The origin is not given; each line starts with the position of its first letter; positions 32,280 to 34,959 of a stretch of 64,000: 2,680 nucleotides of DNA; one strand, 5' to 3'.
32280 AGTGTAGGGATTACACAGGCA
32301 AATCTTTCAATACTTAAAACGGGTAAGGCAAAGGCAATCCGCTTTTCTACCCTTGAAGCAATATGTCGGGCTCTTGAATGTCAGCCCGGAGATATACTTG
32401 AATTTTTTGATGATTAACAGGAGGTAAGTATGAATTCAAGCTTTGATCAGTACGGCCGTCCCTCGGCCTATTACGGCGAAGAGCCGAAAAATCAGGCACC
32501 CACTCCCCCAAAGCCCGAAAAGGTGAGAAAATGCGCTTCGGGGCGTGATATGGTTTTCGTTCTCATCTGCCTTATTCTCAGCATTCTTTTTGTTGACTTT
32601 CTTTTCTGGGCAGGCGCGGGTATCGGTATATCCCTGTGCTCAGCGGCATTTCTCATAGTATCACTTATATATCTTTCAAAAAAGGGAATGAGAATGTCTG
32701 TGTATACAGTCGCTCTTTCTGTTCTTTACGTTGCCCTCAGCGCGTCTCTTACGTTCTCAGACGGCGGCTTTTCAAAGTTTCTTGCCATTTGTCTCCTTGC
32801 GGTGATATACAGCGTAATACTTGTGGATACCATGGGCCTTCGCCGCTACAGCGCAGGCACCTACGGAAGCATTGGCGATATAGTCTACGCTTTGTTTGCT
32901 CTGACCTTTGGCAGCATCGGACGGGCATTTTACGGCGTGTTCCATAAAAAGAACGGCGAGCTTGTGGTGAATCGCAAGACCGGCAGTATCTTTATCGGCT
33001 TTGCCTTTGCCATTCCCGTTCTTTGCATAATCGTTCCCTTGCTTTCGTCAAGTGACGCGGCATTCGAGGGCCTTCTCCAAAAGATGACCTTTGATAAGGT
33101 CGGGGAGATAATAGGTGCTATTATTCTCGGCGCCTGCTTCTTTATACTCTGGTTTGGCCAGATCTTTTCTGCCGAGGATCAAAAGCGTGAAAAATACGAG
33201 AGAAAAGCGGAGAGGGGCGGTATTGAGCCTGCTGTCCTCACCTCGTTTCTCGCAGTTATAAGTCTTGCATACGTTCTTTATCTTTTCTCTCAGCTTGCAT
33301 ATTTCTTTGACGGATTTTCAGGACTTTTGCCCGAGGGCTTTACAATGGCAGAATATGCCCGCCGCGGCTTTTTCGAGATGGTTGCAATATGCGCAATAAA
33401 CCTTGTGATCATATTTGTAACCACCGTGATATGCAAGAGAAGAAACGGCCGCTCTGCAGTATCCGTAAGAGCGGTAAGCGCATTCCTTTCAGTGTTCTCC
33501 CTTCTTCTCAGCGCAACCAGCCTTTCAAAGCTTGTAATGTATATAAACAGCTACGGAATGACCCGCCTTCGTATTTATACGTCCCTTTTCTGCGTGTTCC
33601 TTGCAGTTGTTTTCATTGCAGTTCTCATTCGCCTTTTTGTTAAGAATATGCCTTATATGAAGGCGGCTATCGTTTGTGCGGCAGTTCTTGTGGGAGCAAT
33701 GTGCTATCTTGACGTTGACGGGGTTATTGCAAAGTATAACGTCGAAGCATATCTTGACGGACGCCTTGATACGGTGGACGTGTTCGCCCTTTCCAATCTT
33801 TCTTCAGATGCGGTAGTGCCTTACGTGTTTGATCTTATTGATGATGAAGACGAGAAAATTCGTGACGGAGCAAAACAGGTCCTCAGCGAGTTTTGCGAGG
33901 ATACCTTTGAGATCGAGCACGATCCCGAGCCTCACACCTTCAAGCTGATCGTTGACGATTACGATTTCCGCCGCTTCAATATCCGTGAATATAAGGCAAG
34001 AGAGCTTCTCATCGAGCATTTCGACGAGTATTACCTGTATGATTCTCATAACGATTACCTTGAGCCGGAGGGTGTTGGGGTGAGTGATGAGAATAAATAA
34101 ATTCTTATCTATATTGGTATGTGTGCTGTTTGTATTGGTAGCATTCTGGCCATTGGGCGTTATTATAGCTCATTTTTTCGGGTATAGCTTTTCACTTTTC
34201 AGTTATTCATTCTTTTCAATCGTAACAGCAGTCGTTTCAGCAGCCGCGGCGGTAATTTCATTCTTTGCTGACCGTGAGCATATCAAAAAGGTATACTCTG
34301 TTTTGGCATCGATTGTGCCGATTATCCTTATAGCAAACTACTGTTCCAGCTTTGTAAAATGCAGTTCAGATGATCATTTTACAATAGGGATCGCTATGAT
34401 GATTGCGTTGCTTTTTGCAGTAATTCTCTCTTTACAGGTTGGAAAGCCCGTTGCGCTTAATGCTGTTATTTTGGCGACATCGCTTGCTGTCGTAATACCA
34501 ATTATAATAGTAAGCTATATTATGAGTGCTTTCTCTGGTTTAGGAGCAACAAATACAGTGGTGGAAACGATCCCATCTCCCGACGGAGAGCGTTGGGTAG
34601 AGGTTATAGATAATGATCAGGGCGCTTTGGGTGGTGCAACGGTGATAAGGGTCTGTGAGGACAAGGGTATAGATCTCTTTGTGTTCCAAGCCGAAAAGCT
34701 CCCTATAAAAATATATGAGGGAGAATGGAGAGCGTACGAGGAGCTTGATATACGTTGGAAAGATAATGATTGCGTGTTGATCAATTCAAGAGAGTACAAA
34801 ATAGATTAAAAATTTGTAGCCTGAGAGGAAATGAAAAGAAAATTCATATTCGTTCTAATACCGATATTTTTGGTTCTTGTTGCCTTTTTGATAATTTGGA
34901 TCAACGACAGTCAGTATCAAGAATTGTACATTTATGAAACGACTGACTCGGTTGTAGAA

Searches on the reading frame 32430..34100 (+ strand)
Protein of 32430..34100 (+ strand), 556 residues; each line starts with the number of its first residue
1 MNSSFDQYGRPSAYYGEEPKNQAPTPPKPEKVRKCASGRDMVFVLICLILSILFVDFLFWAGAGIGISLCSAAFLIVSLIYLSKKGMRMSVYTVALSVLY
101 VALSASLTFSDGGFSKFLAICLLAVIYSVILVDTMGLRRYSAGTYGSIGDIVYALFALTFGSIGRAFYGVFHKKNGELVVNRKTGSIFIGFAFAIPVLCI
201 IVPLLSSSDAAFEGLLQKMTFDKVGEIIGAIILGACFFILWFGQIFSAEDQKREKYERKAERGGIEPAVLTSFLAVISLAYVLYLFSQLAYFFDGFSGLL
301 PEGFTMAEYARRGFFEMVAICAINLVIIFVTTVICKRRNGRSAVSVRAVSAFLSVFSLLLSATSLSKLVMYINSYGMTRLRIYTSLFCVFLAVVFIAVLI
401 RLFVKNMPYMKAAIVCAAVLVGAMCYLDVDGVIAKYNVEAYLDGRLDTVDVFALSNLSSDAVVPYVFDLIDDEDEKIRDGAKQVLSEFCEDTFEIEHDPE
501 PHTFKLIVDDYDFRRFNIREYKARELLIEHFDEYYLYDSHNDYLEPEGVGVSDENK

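Call 86: search_protein_families(library=pfam, proteins=[window:32430-34100:+], max_evalue=0.001)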
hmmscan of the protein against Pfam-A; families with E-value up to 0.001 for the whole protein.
window:32430-34100:+ (556 aa): 1 family
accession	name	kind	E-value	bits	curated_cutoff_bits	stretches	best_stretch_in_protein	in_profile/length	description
PF13687.11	DUF4153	-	8.3e-72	242.8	27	1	101-463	5-368/373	Domain of unknown function (DUF4153)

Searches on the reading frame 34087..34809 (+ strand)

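Call 86: search_protein_families(library=pfam, proteins=[window:34087-34809:+], max_evalue=0.001)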
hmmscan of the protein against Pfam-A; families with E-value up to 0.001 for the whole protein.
window:34087-34809:+ (240 aa): 1 family
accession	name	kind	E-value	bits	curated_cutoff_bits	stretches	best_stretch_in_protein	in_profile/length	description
PF17428.7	DUF5412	-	0.0002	21.6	25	1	126-238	5-107/118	Family of unknown function (DUF5412)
